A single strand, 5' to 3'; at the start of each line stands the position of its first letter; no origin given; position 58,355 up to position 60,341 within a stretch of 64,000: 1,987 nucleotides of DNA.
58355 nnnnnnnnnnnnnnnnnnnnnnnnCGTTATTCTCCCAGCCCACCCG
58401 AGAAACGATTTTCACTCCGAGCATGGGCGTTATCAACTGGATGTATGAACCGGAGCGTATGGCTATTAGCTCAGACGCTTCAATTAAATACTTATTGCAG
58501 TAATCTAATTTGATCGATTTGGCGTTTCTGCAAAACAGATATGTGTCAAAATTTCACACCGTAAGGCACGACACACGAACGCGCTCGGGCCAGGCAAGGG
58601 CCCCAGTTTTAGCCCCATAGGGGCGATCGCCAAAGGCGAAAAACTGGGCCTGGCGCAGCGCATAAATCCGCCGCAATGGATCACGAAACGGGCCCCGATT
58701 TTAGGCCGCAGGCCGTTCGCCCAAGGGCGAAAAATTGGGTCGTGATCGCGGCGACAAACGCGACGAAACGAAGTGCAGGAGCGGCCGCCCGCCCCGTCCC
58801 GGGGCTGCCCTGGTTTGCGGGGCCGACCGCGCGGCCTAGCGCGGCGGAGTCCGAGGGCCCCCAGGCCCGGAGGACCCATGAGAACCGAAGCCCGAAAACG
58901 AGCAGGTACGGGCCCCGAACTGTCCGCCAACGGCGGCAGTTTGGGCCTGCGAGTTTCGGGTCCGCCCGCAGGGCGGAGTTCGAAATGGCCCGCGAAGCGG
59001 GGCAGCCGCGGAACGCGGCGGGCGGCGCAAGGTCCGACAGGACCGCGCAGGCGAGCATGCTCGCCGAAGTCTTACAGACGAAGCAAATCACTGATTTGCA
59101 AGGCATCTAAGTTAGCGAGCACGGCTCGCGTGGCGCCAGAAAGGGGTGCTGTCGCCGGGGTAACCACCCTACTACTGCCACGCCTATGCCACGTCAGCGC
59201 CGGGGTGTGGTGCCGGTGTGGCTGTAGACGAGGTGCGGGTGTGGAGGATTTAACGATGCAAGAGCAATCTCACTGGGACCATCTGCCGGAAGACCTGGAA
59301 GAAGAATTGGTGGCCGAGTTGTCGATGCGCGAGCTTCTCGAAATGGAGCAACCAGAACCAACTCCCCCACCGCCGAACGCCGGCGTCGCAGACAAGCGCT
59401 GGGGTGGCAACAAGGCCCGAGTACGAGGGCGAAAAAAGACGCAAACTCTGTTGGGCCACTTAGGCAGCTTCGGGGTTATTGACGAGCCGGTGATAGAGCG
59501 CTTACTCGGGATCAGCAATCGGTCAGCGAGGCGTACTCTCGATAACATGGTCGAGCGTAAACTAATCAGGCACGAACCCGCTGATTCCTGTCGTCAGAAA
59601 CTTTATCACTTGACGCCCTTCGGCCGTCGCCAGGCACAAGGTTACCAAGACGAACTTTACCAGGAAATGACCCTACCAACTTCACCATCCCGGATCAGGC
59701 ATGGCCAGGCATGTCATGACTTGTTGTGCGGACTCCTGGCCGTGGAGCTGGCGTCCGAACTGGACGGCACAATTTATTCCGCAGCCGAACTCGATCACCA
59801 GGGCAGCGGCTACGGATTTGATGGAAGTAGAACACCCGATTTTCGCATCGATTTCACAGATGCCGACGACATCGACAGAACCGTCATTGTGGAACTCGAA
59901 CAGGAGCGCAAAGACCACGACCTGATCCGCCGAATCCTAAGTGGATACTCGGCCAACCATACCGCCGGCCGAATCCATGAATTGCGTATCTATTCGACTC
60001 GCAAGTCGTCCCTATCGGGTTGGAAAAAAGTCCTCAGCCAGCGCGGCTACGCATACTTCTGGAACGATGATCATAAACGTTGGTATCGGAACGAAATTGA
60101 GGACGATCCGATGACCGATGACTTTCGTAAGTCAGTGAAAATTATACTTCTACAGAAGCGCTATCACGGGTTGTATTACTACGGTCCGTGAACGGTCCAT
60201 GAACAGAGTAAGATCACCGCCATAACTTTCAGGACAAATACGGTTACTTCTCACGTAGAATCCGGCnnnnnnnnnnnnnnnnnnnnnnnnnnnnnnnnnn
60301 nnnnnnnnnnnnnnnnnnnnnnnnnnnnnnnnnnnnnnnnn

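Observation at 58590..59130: A roughly 550-bp GC-rich non-coding block of repeated nested hairpins with compensatory and G:T changes may be a structured RNA or a single-strand origin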

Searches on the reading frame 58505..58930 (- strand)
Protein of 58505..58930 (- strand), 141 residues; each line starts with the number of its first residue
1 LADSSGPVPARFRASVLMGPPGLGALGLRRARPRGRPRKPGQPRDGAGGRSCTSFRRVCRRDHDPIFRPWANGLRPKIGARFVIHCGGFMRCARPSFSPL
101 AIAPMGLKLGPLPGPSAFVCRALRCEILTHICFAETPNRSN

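Call 13: search_protein_families(library=pfam, proteins=[window:58505-58930:-], max_evalue=0.01)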
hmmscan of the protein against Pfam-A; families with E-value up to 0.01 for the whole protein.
window:58505-58930:- (141 aa): 0 families

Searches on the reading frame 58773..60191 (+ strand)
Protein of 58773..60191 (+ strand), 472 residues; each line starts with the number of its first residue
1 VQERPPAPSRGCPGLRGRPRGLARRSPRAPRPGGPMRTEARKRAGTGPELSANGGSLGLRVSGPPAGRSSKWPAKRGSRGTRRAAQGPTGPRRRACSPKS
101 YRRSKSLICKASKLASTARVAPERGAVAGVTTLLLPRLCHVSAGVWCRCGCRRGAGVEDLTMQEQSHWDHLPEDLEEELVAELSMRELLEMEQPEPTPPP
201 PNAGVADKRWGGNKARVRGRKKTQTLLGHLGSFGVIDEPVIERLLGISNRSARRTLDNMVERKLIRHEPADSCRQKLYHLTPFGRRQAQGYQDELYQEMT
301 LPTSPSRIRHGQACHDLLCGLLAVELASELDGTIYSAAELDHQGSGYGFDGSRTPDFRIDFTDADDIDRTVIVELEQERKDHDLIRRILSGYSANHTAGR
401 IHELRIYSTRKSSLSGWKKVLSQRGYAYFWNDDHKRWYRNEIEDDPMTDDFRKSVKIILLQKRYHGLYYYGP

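Call 13: search_protein_families(library=pfam, proteins=[window:58773-60191:+], max_evalue=0.01)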
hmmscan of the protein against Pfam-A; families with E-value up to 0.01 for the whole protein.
window:58773-60191:+ (472 aa): 2 families
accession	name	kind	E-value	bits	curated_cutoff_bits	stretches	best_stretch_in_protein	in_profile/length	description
PF25213.1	HVO_A0261_N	-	0.00029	21.1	35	1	236-293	25-76/86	HVO_A0261 N-terminal domain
PF13814.12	Replic_Relax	-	0.0011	19.6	25.3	1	227-324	1-111/191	Replication-relaxation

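Call 37: find_related_loci(query=window:58773-60191:+, collection=metagenome_contigs, flank=10000)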
Query window:58773-60191:+ (472 aa) in metagenome_contigs; peptide patterns used: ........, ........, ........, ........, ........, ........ (x = any residue, [..] = any of these).
209 stretches matched a pattern, but none encodes a relative of the query by tblastn (E <= 1e-3).
